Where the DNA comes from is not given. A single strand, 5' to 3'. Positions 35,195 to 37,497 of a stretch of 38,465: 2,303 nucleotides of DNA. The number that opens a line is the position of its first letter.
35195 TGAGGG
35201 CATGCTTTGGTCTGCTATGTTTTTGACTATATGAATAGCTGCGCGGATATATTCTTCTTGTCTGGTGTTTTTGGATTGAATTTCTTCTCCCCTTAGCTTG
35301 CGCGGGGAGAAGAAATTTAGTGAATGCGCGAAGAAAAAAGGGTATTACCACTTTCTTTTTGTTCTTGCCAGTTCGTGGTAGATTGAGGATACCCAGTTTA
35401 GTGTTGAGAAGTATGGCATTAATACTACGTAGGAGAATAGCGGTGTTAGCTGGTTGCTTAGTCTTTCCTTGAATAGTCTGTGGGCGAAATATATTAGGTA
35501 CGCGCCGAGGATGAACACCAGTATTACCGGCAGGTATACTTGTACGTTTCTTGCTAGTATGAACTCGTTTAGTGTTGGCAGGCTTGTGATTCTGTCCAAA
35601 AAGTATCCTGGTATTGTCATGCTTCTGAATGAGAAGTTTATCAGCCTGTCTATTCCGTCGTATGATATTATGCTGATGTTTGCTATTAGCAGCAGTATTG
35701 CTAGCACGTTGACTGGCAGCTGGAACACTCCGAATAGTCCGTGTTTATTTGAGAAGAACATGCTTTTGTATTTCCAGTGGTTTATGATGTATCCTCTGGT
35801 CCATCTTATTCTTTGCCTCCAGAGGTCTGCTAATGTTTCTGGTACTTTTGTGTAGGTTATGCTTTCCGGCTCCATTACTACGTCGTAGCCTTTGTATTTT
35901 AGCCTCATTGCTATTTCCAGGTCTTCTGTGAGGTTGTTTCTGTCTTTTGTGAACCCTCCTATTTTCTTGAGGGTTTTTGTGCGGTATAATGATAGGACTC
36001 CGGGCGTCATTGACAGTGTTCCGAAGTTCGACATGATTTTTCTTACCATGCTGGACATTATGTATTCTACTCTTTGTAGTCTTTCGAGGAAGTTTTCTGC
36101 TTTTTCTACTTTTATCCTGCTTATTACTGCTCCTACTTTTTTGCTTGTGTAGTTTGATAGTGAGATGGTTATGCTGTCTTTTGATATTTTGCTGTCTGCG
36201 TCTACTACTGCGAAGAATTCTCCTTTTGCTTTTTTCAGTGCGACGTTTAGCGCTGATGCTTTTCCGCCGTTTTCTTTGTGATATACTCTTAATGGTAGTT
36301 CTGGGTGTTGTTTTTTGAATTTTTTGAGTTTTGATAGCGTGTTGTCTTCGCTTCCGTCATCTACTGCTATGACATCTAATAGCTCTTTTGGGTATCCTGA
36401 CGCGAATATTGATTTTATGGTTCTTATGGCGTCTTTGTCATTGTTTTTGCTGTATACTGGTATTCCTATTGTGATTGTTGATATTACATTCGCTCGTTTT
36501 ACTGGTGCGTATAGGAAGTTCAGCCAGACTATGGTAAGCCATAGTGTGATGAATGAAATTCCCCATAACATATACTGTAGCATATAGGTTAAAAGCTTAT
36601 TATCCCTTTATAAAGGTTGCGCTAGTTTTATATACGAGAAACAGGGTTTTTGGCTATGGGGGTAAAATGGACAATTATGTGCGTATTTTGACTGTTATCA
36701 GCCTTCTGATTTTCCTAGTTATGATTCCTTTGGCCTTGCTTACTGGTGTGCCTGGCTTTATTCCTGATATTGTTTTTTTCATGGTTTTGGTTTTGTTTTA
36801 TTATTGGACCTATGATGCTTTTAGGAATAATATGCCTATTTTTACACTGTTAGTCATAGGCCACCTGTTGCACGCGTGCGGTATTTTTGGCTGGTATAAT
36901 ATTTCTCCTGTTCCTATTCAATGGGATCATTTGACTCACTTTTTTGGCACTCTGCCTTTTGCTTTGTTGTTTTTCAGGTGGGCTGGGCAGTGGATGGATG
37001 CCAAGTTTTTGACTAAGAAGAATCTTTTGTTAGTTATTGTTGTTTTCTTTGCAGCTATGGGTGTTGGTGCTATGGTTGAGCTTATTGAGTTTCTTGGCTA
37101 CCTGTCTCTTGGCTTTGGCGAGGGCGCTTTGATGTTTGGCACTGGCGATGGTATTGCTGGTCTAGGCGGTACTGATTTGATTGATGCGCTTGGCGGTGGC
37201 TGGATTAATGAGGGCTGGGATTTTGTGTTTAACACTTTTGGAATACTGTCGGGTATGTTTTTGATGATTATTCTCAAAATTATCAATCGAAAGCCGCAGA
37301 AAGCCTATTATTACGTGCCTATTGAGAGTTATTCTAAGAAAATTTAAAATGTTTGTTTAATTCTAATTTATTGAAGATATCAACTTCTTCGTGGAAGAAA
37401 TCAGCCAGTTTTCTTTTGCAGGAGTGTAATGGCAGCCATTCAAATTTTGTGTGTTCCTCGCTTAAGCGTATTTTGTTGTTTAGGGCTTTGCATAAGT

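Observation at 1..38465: Strong strand asymmetry: genes on the two strands use mirror-image codon dialects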

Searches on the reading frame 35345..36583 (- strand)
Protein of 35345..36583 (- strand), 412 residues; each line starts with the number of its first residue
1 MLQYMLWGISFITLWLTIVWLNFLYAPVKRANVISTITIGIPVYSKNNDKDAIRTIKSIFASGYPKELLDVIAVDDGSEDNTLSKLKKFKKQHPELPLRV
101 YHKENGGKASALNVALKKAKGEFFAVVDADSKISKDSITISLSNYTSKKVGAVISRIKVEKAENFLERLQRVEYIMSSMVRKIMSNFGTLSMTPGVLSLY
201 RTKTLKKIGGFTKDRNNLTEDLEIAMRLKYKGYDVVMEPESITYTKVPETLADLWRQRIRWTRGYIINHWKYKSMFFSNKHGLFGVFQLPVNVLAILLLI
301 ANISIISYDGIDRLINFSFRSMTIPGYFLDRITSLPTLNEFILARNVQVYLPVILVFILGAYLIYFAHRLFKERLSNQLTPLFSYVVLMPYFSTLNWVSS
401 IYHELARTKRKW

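Call 31: find_encoding_contigs(protein=window:35345-36583:-, flank=10000, max_places=8)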
Protein window:35345-36583:- (412 aa): 13 contigs read that carry it; 8 places shown.
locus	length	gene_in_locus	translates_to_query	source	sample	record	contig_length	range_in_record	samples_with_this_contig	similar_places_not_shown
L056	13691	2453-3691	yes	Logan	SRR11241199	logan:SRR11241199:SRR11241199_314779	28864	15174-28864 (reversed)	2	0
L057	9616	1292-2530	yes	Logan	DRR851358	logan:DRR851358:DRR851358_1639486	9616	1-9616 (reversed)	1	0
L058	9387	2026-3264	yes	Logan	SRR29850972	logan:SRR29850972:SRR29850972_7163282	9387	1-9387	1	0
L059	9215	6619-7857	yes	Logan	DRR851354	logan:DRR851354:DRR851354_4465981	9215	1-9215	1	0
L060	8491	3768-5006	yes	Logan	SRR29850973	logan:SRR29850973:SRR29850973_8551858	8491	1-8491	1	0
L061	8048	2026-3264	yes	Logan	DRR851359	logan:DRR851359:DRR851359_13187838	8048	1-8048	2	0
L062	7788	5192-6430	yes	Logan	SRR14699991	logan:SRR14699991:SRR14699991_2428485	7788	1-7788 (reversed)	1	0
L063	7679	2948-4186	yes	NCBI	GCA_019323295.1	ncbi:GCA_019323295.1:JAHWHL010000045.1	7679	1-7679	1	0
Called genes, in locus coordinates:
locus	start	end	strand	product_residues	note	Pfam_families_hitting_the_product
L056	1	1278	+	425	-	?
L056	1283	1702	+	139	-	PF00293:NUDIX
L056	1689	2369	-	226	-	PF09997:DUF2238 (weak)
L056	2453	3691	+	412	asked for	PF13506:Glyco_transf_21, PF00535:Glycos_transf_2, PF10111:Glyco_tranf_2_2, PF13641:Glyco_tranf_2_3, PF01644:Chitin_synth_1 (weak), PF03142:Chitin_synth_2 (weak), PF13632:Glyco_trans_2_3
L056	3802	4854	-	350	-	-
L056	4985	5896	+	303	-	PF01142:TruD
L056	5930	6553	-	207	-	PF00406:ADK, PF13207:AAA_17, PF13238:AAA_18 (weak), PF05191:ADK_lid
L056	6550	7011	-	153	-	-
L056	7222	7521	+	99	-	-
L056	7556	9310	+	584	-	PF04068:Fer4_RLI (weak), PF12837:Fer4_6 (faint), PF00037:Fer4 (faint), PF02463:SMC_N (weak), PF00005:ABC_tran, PF13175:AAA_15 (faint), PF13304:AAA_21 (faint), PF00005:ABC_tran, +1 more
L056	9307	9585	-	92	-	-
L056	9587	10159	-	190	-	PF01949:Endo_dU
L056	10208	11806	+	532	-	PF05960:DUF885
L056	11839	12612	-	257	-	PF08704:GCD14, PF05175:MTS (faint), PF13649:Methyltransf_25 (weak), PF13847:Methyltransf_31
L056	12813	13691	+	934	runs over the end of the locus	PF00133:tRNA-synt_1, PF01406:tRNA-synt_1e (faint), PF09334:tRNA-synt_1g, PF13603:tRNA-synt_1_2, PF00133:tRNA-synt_1 (weak), PF09334:tRNA-synt_1g, PF08264:Anticodon_1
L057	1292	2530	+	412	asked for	PF13506:Glyco_transf_21, PF00535:Glycos_transf_2, PF10111:Glyco_tranf_2_2, PF13641:Glyco_tranf_2_3, PF01644:Chitin_synth_1 (weak), PF03142:Chitin_synth_2 (weak), PF13632:Glyco_trans_2_3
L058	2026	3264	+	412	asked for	PF13506:Glyco_transf_21, PF00535:Glycos_transf_2, PF10111:Glyco_tranf_2_2, PF13641:Glyco_tranf_2_3, PF01644:Chitin_synth_1 (weak), PF03142:Chitin_synth_2 (weak), PF13632:Glyco_trans_2_3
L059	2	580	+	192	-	?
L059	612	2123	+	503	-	-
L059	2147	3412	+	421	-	PF18195:GatD_N, PF00710:Asparaginase, PF17763:Asparaginase_C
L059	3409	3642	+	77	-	PF04457:MJ1316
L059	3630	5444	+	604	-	PF02934:GatB_N, PF02938:GAD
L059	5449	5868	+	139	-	PF00293:NUDIX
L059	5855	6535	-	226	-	PF09997:DUF2238 (weak)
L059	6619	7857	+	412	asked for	PF13506:Glyco_transf_21, PF00535:Glycos_transf_2, PF10111:Glyco_tranf_2_2, PF13641:Glyco_tranf_2_3, PF01644:Chitin_synth_1 (weak), PF03142:Chitin_synth_2 (weak), PF13632:Glyco_trans_2_3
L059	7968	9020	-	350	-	-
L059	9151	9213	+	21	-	?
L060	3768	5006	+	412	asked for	PF13506:Glyco_transf_21, PF00535:Glycos_transf_2, PF10111:Glyco_tranf_2_2, PF13641:Glyco_tranf_2_3, PF01644:Chitin_synth_1 (weak), PF03142:Chitin_synth_2 (weak), PF13632:Glyco_trans_2_3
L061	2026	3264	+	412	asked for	PF13506:Glyco_transf_21, PF00535:Glycos_transf_2, PF10111:Glyco_tranf_2_2, PF13641:Glyco_tranf_2_3, PF01644:Chitin_synth_1 (weak), PF03142:Chitin_synth_2 (weak), PF13632:Glyco_trans_2_3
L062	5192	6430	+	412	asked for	PF13506:Glyco_transf_21, PF00535:Glycos_transf_2, PF10111:Glyco_tranf_2_2, PF13641:Glyco_tranf_2_3, PF01644:Chitin_synth_1 (weak), PF03142:Chitin_synth_2 (weak), PF13632:Glyco_trans_2_3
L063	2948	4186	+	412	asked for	PF13506:Glyco_transf_21, PF00535:Glycos_transf_2, PF10111:Glyco_tranf_2_2, PF13641:Glyco_tranf_2_3, PF01644:Chitin_synth_1 (weak), PF03142:Chitin_synth_2 (weak), PF13632:Glyco_trans_2_3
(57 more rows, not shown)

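Call 50: find_homologous_proteins(query=L059:3630-5444:+, max_evalue=1e-40)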
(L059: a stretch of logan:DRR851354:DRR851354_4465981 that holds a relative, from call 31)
Query L059:3630-5444:+ (604 aa): 8000 proteins with E <= 1e-40 among 8000 candidates; the best 120 are listed.
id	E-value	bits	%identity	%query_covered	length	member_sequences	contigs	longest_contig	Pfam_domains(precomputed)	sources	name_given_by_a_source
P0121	0.0e+0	1312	100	100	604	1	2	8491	PF02938.20,PF02934.21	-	-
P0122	0.0e+0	1280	100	98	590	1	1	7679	PF02938.20,PF02934.21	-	-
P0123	0.0e+0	1070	79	100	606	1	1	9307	PF02938.20,PF02934.21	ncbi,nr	ncbi:Glutamyl-tRNA(Gln) amidotransferase subunit E [uncultured archaeon]|nr:Glutamyl-tRNA(Gln) amido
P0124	0.0e+0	1067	79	100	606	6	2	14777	PF02938.20,PF02934.21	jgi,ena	-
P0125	0.0e+0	1053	77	100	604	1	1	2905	PF02938.20,PF02934.21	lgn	-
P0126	0.0e+0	1052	77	100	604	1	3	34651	PF02637.24,PF02938.20,PF02934.21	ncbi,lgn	-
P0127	0.0e+0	1049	79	100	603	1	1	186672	PF02637.24,PF02938.20,PF02934.21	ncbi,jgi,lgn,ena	-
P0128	0.0e+0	1043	77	100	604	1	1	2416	PF02637.24,PF02938.20,PF02934.21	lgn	-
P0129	0.0e+0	1038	77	100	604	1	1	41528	PF02637.24,PF02938.20,PF02934.21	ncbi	-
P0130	0.0e+0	1035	77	100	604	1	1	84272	PF02938.20,PF02934.21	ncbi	-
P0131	0.0e+0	1034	77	100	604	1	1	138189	PF02938.20,PF02934.21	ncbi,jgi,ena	-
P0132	0.0e+0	1034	78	100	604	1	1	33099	PF02637.24,PF02938.20,PF02934.21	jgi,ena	-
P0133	0.0e+0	1032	77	100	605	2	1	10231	PF02938.20,PF02934.21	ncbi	-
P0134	0.0e+0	1031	78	100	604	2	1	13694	PF02938.20,PF02934.21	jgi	jgi:glutamyl-tRNA(Gln) amidotransferase subunit E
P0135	0.0e+0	1031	77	100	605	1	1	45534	PF02938.20,PF02934.21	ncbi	-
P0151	3.1e-295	998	75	100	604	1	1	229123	PF02637.24,PF02938.20,PF02934.21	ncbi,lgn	-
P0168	3.7e-249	846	64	100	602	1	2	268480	PF02637.24,PF02938.20,PF02934.21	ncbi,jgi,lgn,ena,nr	ncbi:Glu-tRNA(Gln) amidotransferase GatDE subunit E [Candidatus Woesearchaeota archaeon CG10_big_fil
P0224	5.8e-226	770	61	99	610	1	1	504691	PF02938.20,PF02934.21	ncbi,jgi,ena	-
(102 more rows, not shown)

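Call 51: find_encoding_contigs(protein=P0151, flank=10000, max_places=2)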
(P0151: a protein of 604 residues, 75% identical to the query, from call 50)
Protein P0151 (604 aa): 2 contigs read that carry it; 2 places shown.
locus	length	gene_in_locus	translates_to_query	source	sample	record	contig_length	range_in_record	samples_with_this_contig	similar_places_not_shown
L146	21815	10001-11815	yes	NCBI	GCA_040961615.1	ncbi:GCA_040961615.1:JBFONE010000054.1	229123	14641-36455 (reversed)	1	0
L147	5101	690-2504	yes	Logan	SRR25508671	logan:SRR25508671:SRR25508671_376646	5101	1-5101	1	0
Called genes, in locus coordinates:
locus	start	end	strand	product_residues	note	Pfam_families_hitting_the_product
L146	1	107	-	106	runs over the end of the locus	-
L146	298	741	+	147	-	-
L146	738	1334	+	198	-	PF10637:Ofd1_CTDD (faint), PF13640:2OG-FeII_Oxy_3, PF13661:2OG-FeII_Oxy_4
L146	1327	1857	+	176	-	PF10637:Ofd1_CTDD (faint)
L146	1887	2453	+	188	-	PF22769:DCD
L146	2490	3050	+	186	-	PF08631:SPO22 (weak)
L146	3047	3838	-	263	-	PF01026:TatD_DNase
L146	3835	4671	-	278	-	PF02129:Peptidase_S15, PF00561:Abhydrolase_1 (faint), PF00326:Peptidase_S9, PF12146:Hydrolase_4 (weak)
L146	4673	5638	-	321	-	PF01699:Na_Ca_ex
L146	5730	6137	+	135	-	-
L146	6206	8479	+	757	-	PF02359:CDC48_N, PF02933:CDC48_2, PF05496:RuvB_N (weak), PF13191:AAA_16 (weak), PF00004:AAA, PF17862:AAA_lid_3, PF00004:AAA, PF17862:AAA_lid_3, +31 more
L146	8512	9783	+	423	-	PF18195:GatD_N, PF00710:Asparaginase, PF17763:Asparaginase_C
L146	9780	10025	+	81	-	PF04457:MJ1316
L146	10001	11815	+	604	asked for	PF02934:GatB_N, PF02938:GAD, PF02637:GatB_Yqey (faint)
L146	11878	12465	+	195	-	PF02142:MGS, PF01808:AICARFT_IMPCHas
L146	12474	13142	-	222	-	PF02390:Methyltransf_4, PF13649:Methyltransf_25 (weak), PF01189:Methyltr_RsmB-F (faint)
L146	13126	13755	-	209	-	PF09997:DUF2238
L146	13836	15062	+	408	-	PF13506:Glyco_transf_21, PF03142:Chitin_synth_2 (faint), PF10111:Glyco_tranf_2_2, PF13641:Glyco_tranf_2_3, PF00535:Glycos_transf_2, PF13632:Glyco_trans_2_3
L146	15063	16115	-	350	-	-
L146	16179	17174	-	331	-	PF14528:LAGLIDADG_3 (faint)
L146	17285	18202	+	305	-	PF01142:TruD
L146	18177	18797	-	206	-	PF00406:ADK, PF13207:AAA_17, PF13238:AAA_18 (weak), PF13671:AAA_33 (weak), PF05191:ADK_lid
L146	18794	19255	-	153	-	-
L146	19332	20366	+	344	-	-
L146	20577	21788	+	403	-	PF00589:Phage_integrase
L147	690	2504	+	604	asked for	PF02934:GatB_N, PF02938:GAD, PF02637:GatB_Yqey (faint)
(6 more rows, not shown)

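Call 54: find_encoding_contigs(protein=P0168, flank=10000, max_places=2)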
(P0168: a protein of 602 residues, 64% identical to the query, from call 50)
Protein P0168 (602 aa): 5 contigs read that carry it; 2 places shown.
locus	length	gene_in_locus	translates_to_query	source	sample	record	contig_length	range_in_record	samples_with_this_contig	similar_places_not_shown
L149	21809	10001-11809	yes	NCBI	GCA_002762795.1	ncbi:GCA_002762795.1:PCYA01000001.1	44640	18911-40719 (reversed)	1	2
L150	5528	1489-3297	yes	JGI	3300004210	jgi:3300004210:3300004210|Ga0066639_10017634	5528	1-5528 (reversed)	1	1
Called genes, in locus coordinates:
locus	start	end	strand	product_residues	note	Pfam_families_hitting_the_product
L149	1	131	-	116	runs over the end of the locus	PF01638:HxlR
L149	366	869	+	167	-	-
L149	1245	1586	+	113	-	-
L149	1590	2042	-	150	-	-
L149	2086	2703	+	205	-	PF13404:HTH_AsnC-type, PF13412:HTH_24, PF01037:AsnC_trans_reg (weak)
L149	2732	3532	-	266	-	PF01026:TatD_DNase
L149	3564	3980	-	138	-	-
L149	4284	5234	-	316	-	PF01699:Na_Ca_ex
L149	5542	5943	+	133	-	-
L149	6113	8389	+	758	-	PF02359:CDC48_N, PF02933:CDC48_2, PF05496:RuvB_N (weak), PF13191:AAA_16, PF00004:AAA, PF17862:AAA_lid_3, PF00004:AAA, PF17862:AAA_lid_3, +32 more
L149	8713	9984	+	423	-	PF18195:GatD_N, PF00710:Asparaginase, PF17763:Asparaginase_C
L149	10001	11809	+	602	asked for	PF02934:GatB_N, PF02938:GAD, PF02637:GatB_Yqey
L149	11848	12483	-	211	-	PF09997:DUF2238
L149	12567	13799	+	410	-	PF13506:Glyco_transf_21, PF03142:Chitin_synth_2 (faint), PF13641:Glyco_tranf_2_3, PF00535:Glycos_transf_2, PF10111:Glyco_tranf_2_2, PF13632:Glyco_trans_2_3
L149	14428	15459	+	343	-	PF01212:Beta_elim_lyase, PF00266:Aminotran_5 (weak)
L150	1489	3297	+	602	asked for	PF02934:GatB_N, PF02938:GAD, PF02637:GatB_Yqey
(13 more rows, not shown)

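Call 63: find_encoding_contigs(protein=P0224, flank=10000, max_places=2)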
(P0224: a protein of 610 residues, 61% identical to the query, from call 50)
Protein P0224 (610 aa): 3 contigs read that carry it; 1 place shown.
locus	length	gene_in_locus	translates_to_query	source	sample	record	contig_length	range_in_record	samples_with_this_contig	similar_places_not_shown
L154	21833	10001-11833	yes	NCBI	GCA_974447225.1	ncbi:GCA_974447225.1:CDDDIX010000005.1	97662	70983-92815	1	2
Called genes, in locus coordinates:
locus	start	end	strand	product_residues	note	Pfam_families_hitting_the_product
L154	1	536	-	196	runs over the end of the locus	PF10637:Ofd1_CTDD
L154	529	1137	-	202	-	PF10637:Ofd1_CTDD (faint), PF13640:2OG-FeII_Oxy_3, PF13661:2OG-FeII_Oxy_4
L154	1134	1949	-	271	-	PF01026:TatD_DNase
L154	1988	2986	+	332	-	PF01916:DS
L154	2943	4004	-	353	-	PF01408:GFO_IDH_MocA, PF02894:GFO_IDH_MocA_C, PF22725:GFO_IDH_MocA_C3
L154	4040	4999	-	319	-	PF01699:Na_Ca_ex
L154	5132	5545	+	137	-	-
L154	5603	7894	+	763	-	PF02359:CDC48_N, PF02933:CDC48_2 (weak), PF05496:RuvB_N (weak), PF13191:AAA_16 (weak), PF00004:AAA, PF17862:AAA_lid_3, PF00004:AAA, PF17862:AAA_lid_3, +21 more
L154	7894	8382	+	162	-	PF01931:NTPase_I-T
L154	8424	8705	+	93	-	PF13145:Rotamase_2, PF13616:Rotamase_3, PF00639:Rotamase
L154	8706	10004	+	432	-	PF18195:GatD_N, PF00710:Asparaginase, PF17763:Asparaginase_C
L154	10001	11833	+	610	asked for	PF02934:GatB_N, PF02938:GAD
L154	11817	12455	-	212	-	PF09997:DUF2238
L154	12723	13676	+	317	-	PF01142:TruD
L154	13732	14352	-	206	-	PF00406:ADK, PF13207:AAA_17, PF13238:AAA_18 (weak)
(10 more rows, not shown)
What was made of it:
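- Tried and rejected: Tests on the 268-kb and 505-kb contigs failed because the look-up returned shorter duplicate contigs (calls 54, 63).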

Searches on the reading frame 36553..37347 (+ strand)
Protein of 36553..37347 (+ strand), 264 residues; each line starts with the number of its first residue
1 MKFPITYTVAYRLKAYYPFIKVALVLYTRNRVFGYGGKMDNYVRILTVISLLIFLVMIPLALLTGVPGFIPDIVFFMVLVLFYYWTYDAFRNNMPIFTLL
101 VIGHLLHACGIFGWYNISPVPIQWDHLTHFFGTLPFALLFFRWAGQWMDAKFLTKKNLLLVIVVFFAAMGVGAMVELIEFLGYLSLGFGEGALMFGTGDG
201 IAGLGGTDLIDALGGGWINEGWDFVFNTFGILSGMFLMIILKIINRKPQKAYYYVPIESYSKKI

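Call 10: find_encoding_contigs(protein=window:36553-37347:+, flank=10000, max_places=5)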
Protein window:36553-37347:+ (264 aa): 1 contig read that carries it; 1 place shown.
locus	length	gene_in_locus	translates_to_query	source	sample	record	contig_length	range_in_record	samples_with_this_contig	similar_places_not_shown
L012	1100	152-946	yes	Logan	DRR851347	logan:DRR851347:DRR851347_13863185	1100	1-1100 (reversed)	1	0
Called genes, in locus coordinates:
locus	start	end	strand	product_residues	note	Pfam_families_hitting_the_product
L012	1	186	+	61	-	?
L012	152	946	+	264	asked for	PF09997:DUF2238 (weak)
